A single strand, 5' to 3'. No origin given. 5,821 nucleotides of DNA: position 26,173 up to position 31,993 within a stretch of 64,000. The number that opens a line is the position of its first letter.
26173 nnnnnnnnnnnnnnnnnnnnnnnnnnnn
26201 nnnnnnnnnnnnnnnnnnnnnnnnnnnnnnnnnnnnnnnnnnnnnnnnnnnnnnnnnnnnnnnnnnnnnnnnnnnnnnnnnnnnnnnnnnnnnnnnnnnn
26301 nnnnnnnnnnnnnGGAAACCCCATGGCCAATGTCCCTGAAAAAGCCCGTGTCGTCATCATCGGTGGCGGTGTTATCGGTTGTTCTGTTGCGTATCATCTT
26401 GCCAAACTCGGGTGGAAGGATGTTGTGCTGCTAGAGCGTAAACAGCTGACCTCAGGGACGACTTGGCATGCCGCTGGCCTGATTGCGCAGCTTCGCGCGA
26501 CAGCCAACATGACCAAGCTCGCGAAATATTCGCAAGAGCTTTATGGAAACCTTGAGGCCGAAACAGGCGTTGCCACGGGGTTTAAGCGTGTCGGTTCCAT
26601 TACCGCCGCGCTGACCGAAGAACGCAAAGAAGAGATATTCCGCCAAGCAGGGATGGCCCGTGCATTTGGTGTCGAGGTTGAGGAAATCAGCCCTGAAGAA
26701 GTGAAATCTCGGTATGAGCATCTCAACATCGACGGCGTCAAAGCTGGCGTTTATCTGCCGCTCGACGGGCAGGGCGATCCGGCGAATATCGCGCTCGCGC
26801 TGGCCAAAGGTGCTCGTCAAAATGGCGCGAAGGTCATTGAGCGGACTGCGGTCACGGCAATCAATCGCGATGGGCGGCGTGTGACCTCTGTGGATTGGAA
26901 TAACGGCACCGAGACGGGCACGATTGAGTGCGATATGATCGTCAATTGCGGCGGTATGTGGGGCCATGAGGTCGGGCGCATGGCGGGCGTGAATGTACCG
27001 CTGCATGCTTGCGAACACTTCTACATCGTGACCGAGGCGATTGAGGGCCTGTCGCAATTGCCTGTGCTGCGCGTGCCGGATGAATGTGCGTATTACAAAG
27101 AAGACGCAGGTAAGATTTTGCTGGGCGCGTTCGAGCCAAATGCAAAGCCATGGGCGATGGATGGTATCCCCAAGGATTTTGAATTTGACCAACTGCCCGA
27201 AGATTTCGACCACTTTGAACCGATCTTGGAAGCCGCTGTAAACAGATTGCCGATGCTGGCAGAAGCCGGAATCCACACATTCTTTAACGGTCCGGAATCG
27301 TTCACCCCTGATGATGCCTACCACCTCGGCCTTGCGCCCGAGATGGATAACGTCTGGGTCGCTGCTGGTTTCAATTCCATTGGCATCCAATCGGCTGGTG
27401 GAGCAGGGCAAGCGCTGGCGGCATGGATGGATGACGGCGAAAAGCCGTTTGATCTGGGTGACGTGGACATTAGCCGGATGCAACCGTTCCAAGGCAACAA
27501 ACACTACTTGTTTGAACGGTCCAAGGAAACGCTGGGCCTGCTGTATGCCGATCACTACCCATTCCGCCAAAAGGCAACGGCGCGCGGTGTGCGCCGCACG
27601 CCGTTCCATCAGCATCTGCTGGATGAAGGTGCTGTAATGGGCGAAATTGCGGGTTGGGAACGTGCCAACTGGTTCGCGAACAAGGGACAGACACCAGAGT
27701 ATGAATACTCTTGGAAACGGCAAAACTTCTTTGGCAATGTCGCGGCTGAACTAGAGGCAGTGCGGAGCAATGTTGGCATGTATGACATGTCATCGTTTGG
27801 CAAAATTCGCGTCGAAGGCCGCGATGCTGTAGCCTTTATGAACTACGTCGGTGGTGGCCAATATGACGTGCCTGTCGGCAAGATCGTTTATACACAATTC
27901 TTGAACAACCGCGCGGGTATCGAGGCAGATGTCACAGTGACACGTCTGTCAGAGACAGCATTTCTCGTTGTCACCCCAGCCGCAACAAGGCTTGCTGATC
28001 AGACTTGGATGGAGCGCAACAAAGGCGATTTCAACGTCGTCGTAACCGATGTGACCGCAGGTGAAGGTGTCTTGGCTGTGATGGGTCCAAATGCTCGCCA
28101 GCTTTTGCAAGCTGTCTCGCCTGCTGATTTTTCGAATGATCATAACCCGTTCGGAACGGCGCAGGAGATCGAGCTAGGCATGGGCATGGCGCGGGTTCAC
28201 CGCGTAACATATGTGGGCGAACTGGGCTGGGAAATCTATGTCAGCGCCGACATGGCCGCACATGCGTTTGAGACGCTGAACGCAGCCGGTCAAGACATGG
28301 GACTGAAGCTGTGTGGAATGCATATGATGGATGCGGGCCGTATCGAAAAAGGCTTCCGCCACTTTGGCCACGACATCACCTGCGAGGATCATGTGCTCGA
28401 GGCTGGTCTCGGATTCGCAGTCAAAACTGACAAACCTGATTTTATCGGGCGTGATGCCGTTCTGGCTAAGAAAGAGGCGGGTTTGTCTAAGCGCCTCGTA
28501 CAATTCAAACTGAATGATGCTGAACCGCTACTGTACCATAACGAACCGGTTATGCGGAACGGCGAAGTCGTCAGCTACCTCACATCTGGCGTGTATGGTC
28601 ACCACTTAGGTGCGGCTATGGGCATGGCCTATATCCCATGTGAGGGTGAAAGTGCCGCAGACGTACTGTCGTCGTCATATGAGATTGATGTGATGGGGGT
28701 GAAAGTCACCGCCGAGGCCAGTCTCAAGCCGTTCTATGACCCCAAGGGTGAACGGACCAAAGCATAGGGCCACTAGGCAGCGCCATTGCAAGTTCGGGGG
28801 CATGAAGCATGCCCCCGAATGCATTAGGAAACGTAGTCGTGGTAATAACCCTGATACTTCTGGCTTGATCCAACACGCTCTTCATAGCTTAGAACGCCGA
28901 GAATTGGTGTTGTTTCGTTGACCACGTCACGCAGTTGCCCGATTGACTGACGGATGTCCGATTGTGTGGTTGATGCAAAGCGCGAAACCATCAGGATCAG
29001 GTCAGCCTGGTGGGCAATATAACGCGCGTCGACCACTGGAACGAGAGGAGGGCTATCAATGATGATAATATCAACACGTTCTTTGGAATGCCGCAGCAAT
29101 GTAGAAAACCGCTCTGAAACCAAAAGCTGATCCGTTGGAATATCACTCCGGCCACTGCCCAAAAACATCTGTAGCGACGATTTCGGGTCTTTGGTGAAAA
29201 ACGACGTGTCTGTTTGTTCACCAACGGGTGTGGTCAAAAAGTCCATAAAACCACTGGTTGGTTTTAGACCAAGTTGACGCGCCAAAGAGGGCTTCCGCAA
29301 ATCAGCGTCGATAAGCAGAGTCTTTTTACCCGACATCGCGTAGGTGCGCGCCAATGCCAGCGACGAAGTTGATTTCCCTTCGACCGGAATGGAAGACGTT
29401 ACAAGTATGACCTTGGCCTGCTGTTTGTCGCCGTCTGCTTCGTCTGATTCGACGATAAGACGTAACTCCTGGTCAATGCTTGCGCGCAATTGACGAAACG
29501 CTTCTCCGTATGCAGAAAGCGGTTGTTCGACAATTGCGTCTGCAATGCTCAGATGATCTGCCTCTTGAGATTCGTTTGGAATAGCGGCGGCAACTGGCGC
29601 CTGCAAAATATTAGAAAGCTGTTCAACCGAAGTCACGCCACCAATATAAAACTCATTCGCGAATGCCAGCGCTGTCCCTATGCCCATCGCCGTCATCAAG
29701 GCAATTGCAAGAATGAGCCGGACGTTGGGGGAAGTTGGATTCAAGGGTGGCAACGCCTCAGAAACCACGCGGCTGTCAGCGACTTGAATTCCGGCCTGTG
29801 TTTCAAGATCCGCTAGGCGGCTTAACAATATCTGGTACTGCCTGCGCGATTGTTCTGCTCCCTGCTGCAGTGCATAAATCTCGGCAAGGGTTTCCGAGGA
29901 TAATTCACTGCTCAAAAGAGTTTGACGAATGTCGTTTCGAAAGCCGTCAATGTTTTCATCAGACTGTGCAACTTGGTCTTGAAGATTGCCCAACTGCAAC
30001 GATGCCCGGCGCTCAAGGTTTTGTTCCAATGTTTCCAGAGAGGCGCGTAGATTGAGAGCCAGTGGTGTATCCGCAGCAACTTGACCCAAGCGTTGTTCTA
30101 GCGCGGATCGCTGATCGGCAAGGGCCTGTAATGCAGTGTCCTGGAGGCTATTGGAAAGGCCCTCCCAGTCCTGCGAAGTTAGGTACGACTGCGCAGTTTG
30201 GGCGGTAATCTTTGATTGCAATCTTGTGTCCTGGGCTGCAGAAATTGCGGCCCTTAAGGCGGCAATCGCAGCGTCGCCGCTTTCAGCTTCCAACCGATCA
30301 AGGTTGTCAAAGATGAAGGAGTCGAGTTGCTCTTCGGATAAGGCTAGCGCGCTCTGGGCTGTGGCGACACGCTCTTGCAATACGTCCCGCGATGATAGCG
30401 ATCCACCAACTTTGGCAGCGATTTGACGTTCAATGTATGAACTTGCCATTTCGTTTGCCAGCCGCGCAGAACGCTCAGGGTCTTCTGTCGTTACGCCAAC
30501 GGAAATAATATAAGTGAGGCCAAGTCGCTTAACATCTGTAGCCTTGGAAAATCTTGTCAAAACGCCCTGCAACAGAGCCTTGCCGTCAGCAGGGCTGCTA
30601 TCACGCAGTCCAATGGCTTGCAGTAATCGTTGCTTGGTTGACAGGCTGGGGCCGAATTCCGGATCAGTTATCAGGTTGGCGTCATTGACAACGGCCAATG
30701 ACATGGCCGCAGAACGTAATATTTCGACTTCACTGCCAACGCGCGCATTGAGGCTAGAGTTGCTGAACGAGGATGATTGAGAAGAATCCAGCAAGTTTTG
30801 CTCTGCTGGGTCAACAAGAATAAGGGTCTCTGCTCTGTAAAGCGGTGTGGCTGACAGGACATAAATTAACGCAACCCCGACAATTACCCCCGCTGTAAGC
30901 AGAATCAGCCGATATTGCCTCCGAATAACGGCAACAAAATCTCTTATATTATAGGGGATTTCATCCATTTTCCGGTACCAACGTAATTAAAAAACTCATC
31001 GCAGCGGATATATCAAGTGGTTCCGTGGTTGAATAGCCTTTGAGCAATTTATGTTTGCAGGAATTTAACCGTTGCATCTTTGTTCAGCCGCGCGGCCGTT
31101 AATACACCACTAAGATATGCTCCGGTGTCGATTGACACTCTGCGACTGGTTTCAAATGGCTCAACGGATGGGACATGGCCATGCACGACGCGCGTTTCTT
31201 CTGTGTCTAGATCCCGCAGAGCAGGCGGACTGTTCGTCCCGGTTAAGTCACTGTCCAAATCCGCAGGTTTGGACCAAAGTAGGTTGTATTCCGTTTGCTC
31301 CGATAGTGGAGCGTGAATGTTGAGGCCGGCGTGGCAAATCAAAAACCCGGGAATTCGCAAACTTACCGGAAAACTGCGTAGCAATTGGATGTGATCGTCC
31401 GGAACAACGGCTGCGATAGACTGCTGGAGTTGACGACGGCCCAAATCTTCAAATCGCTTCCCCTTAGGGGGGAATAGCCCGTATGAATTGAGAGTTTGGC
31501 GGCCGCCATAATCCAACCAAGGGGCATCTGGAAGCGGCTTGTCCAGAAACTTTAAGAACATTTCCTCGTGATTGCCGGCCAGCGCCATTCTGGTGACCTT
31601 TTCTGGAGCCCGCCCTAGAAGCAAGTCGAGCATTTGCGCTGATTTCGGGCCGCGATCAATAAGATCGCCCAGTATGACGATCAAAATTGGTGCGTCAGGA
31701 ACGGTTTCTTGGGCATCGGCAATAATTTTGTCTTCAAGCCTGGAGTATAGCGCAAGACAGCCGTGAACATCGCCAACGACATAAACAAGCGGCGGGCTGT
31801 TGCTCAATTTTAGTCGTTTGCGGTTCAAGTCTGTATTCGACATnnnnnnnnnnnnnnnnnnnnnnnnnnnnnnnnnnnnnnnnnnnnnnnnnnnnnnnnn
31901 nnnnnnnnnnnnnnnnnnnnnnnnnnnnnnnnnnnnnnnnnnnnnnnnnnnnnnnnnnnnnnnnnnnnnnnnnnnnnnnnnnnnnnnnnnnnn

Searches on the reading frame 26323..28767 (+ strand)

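Call 56: search_protein_families(library=pfam, proteins=[window:26323-28767:+], max_evalue=0.00001)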
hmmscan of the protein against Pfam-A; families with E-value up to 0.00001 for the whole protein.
window:26323-28767:+ (814 aa): 8 families
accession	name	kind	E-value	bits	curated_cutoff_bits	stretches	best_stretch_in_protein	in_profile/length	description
PF01266.30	DAO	-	1.1e-72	246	27.9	1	9-368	1-353/353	FAD dependent oxidoreductase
PF01571.26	GCV_T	-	4.7e-71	239.5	25.6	1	429-699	2-255/255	Aminomethyltransferase folate-binding domain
PF08669.17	GCV_T_C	-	8.3e-21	74.1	25.9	1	723-806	1-80/80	Glycine cleavage T-protein C-terminal barrel domain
PF16350.10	FAO_M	-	8.9e-16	58.3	27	1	371-425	1-55/56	FAD dependent oxidoreductase central domain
PF07992.20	Pyr_redox_2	-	2.7e-09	37.3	26.1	0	7-41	142-175/291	Pyridine nucleotide-disulphide oxidoreductase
PF01494.25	FAD_binding_3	-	5.5e-08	32.9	22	0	156-220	102-166/349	FAD binding domain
PF00070.33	Pyr_redox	-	6.6e-08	33.4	22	0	9-40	1-31/82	Pyridine nucleotide-disulphide oxidoreductase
PF00890.30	FAD_binding_2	-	3.4e-07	30.3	20.4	1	10-213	2-205/414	FAD binding domain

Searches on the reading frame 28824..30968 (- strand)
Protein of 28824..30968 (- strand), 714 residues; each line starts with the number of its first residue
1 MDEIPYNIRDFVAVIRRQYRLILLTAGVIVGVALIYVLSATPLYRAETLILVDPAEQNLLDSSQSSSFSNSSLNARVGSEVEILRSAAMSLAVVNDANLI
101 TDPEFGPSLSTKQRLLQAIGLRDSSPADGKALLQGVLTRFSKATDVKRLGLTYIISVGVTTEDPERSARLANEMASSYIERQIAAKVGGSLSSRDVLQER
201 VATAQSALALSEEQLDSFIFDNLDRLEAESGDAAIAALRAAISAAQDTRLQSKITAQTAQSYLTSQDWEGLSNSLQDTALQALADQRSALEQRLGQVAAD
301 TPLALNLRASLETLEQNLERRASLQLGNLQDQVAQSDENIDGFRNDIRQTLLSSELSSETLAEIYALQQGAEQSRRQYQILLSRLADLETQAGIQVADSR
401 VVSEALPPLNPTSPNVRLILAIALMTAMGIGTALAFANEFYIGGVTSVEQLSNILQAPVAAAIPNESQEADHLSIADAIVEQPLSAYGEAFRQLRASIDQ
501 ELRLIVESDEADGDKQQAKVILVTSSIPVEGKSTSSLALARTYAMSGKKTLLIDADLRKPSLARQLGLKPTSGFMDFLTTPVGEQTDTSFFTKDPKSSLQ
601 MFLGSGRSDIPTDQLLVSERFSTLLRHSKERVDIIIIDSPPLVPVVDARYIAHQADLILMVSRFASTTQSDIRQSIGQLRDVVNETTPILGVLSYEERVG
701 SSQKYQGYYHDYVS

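Call 56: search_protein_families(library=pfam, proteins=[window:28824-30968:-], max_evalue=0.00001)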
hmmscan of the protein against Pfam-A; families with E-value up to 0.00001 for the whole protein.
window:28824-30968:- (714 aa): 4 families
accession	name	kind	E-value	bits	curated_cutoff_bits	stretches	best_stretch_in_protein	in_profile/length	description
PF02706.20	Wzz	-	1e-08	35.8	25.5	1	8-96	5-90/91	Chain length determinant protein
PF13807.11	GNVR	-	4.6e-08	33.3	27.7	1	363-438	5-80/82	G-rich domain on putative tyrosine kinase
PF13614.12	AAA_31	-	2e-07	31.6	27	1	530-683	13-168/177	AAA domain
PF01656.29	CbiA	-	9.9e-06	26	25.4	0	531-647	11-54/125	CobQ/CobB/MinD/ParA nucleotide binding domain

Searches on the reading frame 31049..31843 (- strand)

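Call 56: search_protein_families(library=pfam, proteins=[window:31049-31843:-], max_evalue=0.00001)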
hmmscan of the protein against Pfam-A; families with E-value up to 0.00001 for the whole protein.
window:31049-31843:- (264 aa): 1 family
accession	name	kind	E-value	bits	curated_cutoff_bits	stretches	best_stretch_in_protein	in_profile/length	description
PF00149.33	Metallophos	-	2.4e-14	54.7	21.5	1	20-227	3-159/191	Calcineurin-like phosphoesterase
